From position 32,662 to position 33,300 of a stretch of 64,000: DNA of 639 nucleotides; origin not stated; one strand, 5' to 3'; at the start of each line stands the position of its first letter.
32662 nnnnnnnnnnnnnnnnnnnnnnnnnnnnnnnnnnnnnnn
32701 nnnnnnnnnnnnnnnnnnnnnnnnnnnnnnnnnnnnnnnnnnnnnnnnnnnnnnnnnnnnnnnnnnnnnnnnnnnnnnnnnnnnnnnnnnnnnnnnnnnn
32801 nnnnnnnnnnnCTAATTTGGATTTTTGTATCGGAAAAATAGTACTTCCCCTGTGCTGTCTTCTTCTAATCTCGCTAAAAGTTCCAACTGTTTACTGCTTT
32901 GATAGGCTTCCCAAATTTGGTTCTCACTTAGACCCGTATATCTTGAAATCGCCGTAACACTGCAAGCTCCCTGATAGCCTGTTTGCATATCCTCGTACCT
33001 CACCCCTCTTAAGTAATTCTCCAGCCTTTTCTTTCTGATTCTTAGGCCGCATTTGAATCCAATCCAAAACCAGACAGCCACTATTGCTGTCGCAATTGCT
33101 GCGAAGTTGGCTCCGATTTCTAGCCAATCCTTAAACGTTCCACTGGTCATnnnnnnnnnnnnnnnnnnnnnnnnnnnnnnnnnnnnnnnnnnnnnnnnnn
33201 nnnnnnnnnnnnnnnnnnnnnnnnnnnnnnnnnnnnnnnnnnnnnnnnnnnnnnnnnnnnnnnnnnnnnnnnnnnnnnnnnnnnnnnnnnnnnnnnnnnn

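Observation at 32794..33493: Transposase-less 0.68-kb AT-rich two-gene module with perfect 14-bp terminal inverted repeats and a 9-bp flanking direct repeat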

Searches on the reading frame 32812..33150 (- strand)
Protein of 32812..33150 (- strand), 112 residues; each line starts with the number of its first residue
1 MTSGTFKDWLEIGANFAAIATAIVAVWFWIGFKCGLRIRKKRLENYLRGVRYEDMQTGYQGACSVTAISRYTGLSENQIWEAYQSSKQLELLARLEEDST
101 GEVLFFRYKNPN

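Call 8: search_protein_families(library=pfam, proteins=[window:32812-33150:-], max_evalue=1)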
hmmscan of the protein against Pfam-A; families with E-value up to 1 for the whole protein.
window:32812-33150:- (112 aa): 1 family
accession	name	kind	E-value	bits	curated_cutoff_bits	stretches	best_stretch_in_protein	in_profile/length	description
PF13542.12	HTH_Tnp_ISL3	-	0.0044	16.9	27.4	1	63-83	27-47/51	Helix-turn-helix domain of transposase family ISL3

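Call 9: search_protein_families(library=phrogs, proteins=[window:32812-33150:-], max_evalue=1)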
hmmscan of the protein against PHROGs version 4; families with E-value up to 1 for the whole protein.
window:32812-33150:- (112 aa): 1 family
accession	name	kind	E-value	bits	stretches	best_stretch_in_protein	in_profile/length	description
phrog_836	-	transcription regulation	0.24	12.5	1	44-89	78-123/133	late transcriptional activator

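Call 10: search_protein_families(library=padloc, proteins=[window:32812-33150:-], max_evalue=1)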
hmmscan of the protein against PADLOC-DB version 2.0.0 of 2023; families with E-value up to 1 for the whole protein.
window:32812-33150:- (112 aa): 0 families

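Call 11: find_homologous_proteins(query=window:32812-33150:-, max_evalue=0.01)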
Query window:32812-33150:- (112 aa): 2 proteins with E <= 0.01 among 4 candidates.
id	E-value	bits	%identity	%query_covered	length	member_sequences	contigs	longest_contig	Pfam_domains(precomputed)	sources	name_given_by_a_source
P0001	1.2e-69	249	100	100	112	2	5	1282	-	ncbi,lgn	-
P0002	1.2e-43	166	71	97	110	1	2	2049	-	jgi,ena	jgi:hypothetical protein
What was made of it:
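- Tried and rejected: It made the 112-aa protein look like an orphan with 2 clusters (call 11).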

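Call 12: find_encoding_contigs(protein=window:32812-33150:-, flank=5000, max_places=10)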
Protein window:32812-33150:- (112 aa): 6 contigs read that carry it; 6 places shown.
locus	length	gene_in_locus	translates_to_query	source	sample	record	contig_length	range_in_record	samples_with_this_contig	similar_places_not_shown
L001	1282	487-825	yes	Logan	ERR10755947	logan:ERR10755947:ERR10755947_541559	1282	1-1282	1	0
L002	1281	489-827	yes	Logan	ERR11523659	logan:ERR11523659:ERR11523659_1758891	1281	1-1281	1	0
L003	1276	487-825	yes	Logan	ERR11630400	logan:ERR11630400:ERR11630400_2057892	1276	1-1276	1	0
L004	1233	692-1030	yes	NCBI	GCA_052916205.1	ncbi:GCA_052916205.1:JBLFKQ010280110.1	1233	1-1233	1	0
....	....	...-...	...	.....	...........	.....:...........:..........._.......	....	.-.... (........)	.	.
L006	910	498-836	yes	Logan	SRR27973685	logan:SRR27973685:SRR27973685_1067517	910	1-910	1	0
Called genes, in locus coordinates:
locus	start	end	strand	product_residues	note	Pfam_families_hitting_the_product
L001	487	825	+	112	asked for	-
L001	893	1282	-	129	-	?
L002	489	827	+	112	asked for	-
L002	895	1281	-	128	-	?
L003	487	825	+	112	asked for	-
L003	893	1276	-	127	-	?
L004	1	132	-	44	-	?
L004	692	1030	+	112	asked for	-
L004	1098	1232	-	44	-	?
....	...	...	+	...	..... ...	-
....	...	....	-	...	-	?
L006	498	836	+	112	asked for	-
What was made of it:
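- It was not called as a gene on six assemblies of the locus (call 12).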

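Call 13: find_encoding_contigs(protein=P0002, flank=5000, max_places=10)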
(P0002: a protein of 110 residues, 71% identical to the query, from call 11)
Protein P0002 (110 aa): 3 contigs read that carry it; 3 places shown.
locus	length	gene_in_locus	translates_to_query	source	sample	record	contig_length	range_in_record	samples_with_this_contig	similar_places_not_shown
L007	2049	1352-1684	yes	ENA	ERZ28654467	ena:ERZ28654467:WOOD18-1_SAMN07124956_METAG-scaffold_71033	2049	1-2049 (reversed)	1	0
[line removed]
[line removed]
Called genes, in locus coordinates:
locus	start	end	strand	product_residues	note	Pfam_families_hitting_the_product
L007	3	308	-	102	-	?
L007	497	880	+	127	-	-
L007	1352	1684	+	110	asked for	-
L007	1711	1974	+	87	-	-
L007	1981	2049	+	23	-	?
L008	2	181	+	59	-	?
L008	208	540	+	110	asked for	-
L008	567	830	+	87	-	-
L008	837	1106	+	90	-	?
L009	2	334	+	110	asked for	?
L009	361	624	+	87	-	-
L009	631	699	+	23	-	?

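Call 27: search_protein_families(library=ncbifam, proteins=[window:32812-33150:-], max_evalue=0.01)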
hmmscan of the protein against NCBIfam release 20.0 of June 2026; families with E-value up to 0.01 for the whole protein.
window:32812-33150:- (112 aa): 0 families
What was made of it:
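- Tried and rejected: NCBIfam found nothing (call 27).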

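Call 34: search_protein_representatives(alignment_id=A2)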
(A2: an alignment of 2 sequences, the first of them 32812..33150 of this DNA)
Query: 2 sequences, 112 profile positions. Proteins with E-value up to 0.001 (for the whole library): 90; up to 1e-10: 8; up to 1e-30: 1. The best 90 are listed.
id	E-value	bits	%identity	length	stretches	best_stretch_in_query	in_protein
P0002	1.5e-64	231.3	-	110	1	2-112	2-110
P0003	6.1e-20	87.7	-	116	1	6-110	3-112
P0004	2.7e-16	76.0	-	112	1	6-109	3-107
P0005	1.5e-15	73.5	-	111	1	5-106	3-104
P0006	1.7e-13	67.0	-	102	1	9-109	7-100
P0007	1.9e-12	63.6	-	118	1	7-110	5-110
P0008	1.5e-11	60.7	-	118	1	8-109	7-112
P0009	2.4e-11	60.0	-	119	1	1-109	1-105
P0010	1.1e-10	58.0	-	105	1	7-112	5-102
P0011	2.0e-10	57.1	-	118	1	6-109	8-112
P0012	2.6e-10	56.7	-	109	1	5-99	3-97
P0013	4.6e-10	55.9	-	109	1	12-108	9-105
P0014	1.1e-09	54.7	-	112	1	9-111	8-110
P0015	1.4e-09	54.3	-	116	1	8-111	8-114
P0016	2.7e-09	53.5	-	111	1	10-109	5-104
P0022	5.7e-08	49.2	-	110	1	4-110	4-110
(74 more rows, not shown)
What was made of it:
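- Tried and rejected: The exhaustive profile search corrected this to 90 clusters (call 34).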

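Call 38: find_encoding_contigs(protein=P0003, flank=6000, max_places=4)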
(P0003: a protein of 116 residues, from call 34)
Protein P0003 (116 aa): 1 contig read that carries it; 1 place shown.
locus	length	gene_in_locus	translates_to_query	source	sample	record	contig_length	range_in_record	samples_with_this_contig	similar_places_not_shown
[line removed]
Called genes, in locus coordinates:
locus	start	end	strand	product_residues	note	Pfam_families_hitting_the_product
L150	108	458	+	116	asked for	-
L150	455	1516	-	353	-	?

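Call 39: find_encoding_contigs(protein=P0007, flank=8000, max_places=4)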
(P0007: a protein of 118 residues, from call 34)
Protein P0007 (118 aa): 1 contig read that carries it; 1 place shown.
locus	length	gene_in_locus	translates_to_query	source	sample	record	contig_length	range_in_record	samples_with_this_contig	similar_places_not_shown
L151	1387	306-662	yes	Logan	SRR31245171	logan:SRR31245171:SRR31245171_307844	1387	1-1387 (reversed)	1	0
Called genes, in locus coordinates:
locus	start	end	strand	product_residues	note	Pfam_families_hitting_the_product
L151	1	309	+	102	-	?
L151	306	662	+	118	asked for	-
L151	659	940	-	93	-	-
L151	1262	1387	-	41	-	?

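Call 40: find_encoding_contigs(protein=P0011, flank=8000, max_places=4)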
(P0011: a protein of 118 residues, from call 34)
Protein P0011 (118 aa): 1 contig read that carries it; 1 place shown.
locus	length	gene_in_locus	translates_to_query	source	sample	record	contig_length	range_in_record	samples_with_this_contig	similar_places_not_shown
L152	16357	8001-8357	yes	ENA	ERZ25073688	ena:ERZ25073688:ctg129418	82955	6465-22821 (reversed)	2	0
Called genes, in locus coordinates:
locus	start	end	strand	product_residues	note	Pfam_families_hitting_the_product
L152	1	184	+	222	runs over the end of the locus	PF01694:Rhomboid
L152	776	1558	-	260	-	-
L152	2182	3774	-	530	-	PF13007:LZ_Tnp_IS66, PF13005:zf-IS66 (weak), PF03050:DDE_Tnp_IS66, PF13817:DDE_Tnp_IS66_C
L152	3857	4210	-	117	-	PF05717:TnpB_IS66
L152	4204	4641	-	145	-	-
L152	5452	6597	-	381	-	PF06114:Peptidase_M78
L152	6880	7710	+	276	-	PF03400:DDE_Tnp_IS1 (faint)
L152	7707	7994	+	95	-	-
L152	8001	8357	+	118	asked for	-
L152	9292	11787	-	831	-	PF12951:PATR, PF03797:Autotransporter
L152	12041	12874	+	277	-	PF13649:Methyltransf_25 (weak), PF08241:Methyltransf_11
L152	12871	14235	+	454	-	-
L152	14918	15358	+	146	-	-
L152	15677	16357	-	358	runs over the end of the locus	PF03050:DDE_Tnp_IS66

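Call 41: find_encoding_contigs(protein=P0004, flank=8000, max_places=4)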
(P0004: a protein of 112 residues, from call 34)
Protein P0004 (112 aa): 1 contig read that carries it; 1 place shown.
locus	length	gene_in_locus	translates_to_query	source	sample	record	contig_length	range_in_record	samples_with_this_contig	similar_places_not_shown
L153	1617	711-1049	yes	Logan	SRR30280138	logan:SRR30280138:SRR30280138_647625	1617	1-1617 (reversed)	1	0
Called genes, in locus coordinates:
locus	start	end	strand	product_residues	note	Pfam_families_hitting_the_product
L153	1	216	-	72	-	?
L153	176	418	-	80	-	PF01381:HTH_3 (weak)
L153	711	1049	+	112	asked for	-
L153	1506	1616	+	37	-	?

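Call 42: find_encoding_contigs(protein=P0009, flank=8000, max_places=4)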
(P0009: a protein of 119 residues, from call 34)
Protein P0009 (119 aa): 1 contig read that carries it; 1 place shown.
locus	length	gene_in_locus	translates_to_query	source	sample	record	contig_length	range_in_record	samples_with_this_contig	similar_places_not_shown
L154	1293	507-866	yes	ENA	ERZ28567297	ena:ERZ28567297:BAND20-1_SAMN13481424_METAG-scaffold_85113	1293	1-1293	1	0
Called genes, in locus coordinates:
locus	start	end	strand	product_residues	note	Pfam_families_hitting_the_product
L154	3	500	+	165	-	?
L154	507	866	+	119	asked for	-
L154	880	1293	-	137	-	?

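Call 52: predict_structure(alignment_id=A3)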
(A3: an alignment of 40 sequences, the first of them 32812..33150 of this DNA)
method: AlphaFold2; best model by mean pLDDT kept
length: 112 residues; sequences in the alignment: 40
mean_pLDDT: 92.7   pTM: 0.75
mean pLDDT of the five models: 92.7, 90.2, 90.0, 89.9, 89.3
residues with pLDDT >= 90: 88; 70-90: 20; 50-70: 4; < 50: 0
segments of 3 or more residues with pLDDT < 50: none
pLDDT, mean of each block of 10 residues (from residue 1): 74 92 97 96 97 94 97 98 97 89 94 71
secondary structure, 60 per line:
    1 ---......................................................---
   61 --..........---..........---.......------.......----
elements in order: H4-57 H65-72 H76-85 E89-95 E102-108
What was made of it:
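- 32812..33150 (-): Gene for a 112-aa protein: one N-terminal transmembrane helix (about residues 12-32), a basic stretch, then a winged-helix domain predicted to be cytoplasmic. It is the passenger or accessory gene of the element. The AF2 model has pLDDT 92.7 (call 52).
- On IS1 InsA-like regulator: The predicted architecture is a transmembrane helix plus a winged helix (call 52).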

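Call 54: fold_search(model_id=the predicted structure, library=pdb)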
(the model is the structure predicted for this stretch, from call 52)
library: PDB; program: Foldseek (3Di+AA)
matches with E <= 10: 635; with E <= 0.001: 0
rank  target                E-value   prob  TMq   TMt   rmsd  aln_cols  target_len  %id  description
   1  2kko_MODEL_1_A        9.7e-03  0.92  0.31  0.32   8.1        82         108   23  Solution NMR structure of the homodimeric winged helix-turn-helix DNA-binding domain (fragment 1-100) Mb0332 f (released 2009-08-11)
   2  9evs_1r               3.4e-02  0.97  0.42  0.49   3.2        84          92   15  Structure of the flowering plant mitoribosome with P-site tRNA (released 2025-09-03)
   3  6xjf_G                4.4e-02  0.98  0.44  0.46   4.4        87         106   10  X-ray crystal structure of Pyrococcus furiosus general transcription factor TFE-alpha (SeMet labeled protein) (released 2020-07-08)
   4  2p4w_B                5.0e-02  0.96  0.38  0.22   6.7        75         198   15  Crystal structure of heat shock regulator from Pyrococcus furiosus (released 2007-03-27)
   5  6xjf_B                5.7e-02  0.92  0.36  0.39   7.2        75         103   12  X-ray crystal structure of Pyrococcus furiosus general transcription factor TFE-alpha (SeMet labeled protein) (released 2020-07-08)
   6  7kfs                  6.9e-02  0.95  0.42  0.34  11.1       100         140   15  Crystal structure of the MarR family transcriptional regulator from Variovorax paradoxus bound to Benzoic Acid (released 2021-11-10)
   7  6pln_B                6.9e-02  0.92  0.38  0.41   5.3        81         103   12  X-ray crystal structure of Pyrococcus furiosus general transcription factor TFE-alpha (released 2020-07-08)
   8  6abt_A                7.9e-02  0.89  0.35  0.39   5.0        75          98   15  Crystal structure of transcription factor from Listeria monocytogenes (released 2019-06-05)
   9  4kmf_A                8.5e-02  0.98  0.41  0.68   3.4        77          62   13  Crystal structure of Zalpha domain from Carassius auratus PKZ in complex with Z-DNA (released 2013-07-03)
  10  6pln_A                8.5e-02  0.90  0.37  0.39   6.7        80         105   10  X-ray crystal structure of Pyrococcus furiosus general transcription factor TFE-alpha (released 2020-07-08)
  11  5jls                  8.5e-02  0.89  0.41  0.36  10.5       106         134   17  Crystal Structure of Adhesin competence repressor (AdcR) from Streptococcus pyogenes (C-terminally His tagged) (released 2017-05-03)
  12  4yif_B                8.5e-02  0.87  0.42  0.34   9.3       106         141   13  Crystal structure of Rv0880 (released 2015-06-10)
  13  5dym                  9.0e-02  0.97  0.37  0.42   2.6        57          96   18  Crystal structure of a PadR family transcription regulator from hypervirulent Clostridium difficile R20291 - CdPadR_0991 (released 2016-10-05)
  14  5j6x_A                9.7e-02  0.97  0.43  0.66   3.0        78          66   17  Crystal structure of the apo-Zalpha of Zebrafish PKZ (released 2016-09-07)
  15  5jlu                  1.0e-01  0.95  0.40  0.34   2.8        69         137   14  Crystal Structure of Adhesin competence repressor (AdcR) from Streptococcus pyogenes (released 2017-05-03)
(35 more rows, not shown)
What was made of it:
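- The 112-aa protein has a winged-helix fold (calls 52, 54). It has a DNA-binding fold (calls 52, 54).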

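Call 61: search_dna_similar(query=L152:6880-7710:+, collection=plasmids, mode=protein, max_rows=15)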
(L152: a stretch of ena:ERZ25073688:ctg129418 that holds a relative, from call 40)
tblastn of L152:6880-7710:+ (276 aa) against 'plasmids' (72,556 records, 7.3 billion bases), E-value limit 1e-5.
Records with a match: 28; places in all: 33; records where one place covers at least 80% of the query: 14.
Best place of each record, by identity: <60% 28.
By first word of the organism name: Acaryochloris 9; Mesorhizobium 5; Deinococcus 5; Methylocapsa 1; Acidiphilium 1; Hoeflea 1; Sphingomonas 1; Gloeothece 1; Bosea 1; Leptolyngbya 1; and 2 more.
By predicted mobility (MOB-suite, as given by PLSDB): non-mobilizable 21; conjugative 5; mobilizable 2.
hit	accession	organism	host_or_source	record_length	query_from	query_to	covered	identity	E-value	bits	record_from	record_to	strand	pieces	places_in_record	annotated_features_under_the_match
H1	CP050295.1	Mesorhizobium loti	Oxytropis kamtschatica,cell ...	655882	1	274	99%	46.5%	7e-75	254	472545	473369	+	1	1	IS1 family transposase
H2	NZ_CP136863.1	Methylocapsa polymorpha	Shagnum peat sample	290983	3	274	99%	45.8%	4e-71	244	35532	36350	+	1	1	helix-turn-helix domain-containing protein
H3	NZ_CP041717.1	Acidiphilium multivorum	Cell culture,activated sludge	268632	3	274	99%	45.3%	2e-70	242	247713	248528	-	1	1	IS1 family transposase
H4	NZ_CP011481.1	Hoeflea sp. IMCC20628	-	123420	1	260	94%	46.0%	1e-68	237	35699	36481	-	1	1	IS1 family transposase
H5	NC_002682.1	Mesorhizobium japonicum MAFF 303099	-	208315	45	260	76%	41.2%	5e-31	159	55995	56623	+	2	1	none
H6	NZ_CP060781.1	Sphingomonas daechungensis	single bacterial strain,sediment of a ...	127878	1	271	98%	29.3%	2e-23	106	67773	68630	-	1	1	IS1 family transposase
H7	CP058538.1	Deinococcus sp. D7000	seawater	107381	3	269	97%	24.9%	3e-9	65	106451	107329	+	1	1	hypothetical protein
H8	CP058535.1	Deinococcus sp. D7000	seawater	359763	3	269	97%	24.9%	3e-9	65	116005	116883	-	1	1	hypothetical protein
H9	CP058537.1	Deinococcus sp. D7000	seawater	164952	3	269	97%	24.9%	3e-9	65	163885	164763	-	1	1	hypothetical protein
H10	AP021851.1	Deinococcus grandis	-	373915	14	269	93%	25.6%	6e-9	64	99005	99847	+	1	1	hypothetical protein (x2)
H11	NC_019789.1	Deinococcus peraridilitoris DSM 19664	-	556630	11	271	95%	25.0%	2e-13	77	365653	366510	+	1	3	IS1 transposase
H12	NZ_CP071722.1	Acaryochloris sp. 'Moss Beach'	culture,intertidal zone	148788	5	271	97%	23.6%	2e-12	74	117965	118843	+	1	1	hypothetical protein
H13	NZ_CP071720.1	Acaryochloris sp. 'Moss Beach'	culture,intertidal zone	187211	5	271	97%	23.6%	2e-12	74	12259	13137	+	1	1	hypothetical protein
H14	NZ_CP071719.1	Acaryochloris sp. 'Moss Beach'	culture,intertidal zone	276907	5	267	95%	23.9%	2e-12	74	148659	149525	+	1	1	hypothetical protein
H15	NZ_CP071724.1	Acaryochloris sp. 'Moss Beach'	culture,intertidal zone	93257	5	271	97%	22.9%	7e-12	72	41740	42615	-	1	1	hypothetical protein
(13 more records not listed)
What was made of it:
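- On IS1-family element (non-autonomous derivative): Relatives 46% identical are annotated as IS1 family (call 61).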

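Call 62: search_dna_similar(query=window:32812-33150:-, collection=plasmids, mode=protein, max_evalue=0.001, max_rows=15)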
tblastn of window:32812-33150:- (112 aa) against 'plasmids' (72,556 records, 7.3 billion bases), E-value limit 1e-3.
No match.
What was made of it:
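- Tried and rejected: PLSDB tblastn with the 112-aa protein gave no match (call 62).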

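Call 63: get_annotated_region(hit=H1, flank=3000)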
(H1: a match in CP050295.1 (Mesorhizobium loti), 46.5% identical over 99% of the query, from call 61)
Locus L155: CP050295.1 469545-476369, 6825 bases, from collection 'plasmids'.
description: Mesorhizobium loti strain 582 plasmid p_1, complete sequence
organism: Mesorhizobium loti (NCBI taxid 381)
taxonomy: Bacteria; Pseudomonadota; Alphaproteobacteria; Hyphomicrobiales; Phyllobacteriaceae; Mesorhizobium; Mesorhizobium loti
host: -; source: Oxytropis kamtschatica,cell culture,root nodule; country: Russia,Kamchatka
typing (MOB-suite, as given by PLSDB): non-mobilizable; mating-pair formation MPF_T
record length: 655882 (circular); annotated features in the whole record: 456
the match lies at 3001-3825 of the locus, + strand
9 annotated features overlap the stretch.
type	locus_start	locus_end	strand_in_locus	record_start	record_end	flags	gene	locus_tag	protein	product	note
CDS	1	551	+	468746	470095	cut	hemN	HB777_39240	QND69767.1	oxygen-independent coproporphyrinogen III oxidase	-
CDS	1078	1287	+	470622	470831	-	-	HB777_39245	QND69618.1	histone H1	-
CDS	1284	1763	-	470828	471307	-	-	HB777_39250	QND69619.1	hypothetical protein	-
CDS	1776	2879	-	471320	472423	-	-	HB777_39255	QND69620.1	helix-turn-helix domain-containing protein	-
CDS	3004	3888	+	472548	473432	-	-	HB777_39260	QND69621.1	IS1 family transposase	-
CDS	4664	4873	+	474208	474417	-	-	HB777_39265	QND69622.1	hypothetical protein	-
CDS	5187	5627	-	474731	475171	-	-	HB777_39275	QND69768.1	hypothetical protein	-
CDS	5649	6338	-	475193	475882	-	-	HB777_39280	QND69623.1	DsbA family protein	-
CDS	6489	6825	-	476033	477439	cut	-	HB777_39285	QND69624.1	dicarboxylate/amino acid:cation symporter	-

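Call 64: get_annotated_region(hit=H3, flank=3000)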
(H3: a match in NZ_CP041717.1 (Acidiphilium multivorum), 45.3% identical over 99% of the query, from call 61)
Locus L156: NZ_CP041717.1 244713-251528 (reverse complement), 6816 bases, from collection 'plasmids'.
description: Acidiphilium multivorum strain JZ-6 plasmid unnamed1, complete sequence
organism: Acidiphilium multivorum (NCBI taxid 62140)
taxonomy: Bacteria; Pseudomonadota; Alphaproteobacteria; Rhodospirillales; Acetobacteraceae; Acidiphilium; Acidiphilium multivorum
host: -; source: Cell culture,activated sludge; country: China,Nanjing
typing (MOB-suite, as given by PLSDB): non-mobilizable; mating-pair formation MPF_I
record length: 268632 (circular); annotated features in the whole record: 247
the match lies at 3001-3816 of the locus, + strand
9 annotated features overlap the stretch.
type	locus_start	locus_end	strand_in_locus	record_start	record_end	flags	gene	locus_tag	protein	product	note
CDS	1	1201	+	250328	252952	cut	-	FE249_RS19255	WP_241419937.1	sigma factor-like helix-turn-helix DNA-binding protein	GO:0006352 - DNA-templated transcription initiation [Evidence IEA]; GO:0006355 - regulation of DNA-templated ...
CDS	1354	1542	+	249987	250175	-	-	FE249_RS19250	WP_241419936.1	hypothetical protein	-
CDS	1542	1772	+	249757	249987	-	-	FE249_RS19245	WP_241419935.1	hypothetical protein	-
CDS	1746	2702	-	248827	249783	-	-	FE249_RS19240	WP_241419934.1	hypothetical protein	-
CDS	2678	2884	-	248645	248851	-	-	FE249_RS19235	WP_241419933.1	hypothetical protein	-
CDS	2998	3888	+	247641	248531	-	-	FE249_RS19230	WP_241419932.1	IS1 family transposase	-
CDS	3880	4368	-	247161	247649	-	-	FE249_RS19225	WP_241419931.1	RES domain-containing protein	-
CDS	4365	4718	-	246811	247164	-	-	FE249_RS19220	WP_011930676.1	MbcA/ParS/Xre antitoxin family protein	-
CDS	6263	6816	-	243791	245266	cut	-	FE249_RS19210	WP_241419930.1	AAA family ATPase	-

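Call 74: find_encoding_contigs(protein=P0006, flank=6000, max_places=3)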
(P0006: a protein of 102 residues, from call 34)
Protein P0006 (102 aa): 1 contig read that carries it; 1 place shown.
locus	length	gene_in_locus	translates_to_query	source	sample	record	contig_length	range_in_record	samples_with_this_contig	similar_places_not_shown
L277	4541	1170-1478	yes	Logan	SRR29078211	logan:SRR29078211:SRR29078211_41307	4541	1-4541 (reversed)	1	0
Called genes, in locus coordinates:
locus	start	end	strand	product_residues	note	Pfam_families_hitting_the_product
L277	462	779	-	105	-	-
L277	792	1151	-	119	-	-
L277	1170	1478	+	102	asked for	-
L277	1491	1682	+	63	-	-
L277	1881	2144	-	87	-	-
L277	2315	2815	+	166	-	-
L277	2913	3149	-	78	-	PF12844:HTH_19 (weak), PF13560:HTH_31, PF01381:HTH_3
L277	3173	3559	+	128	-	-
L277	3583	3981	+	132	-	-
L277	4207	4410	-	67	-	-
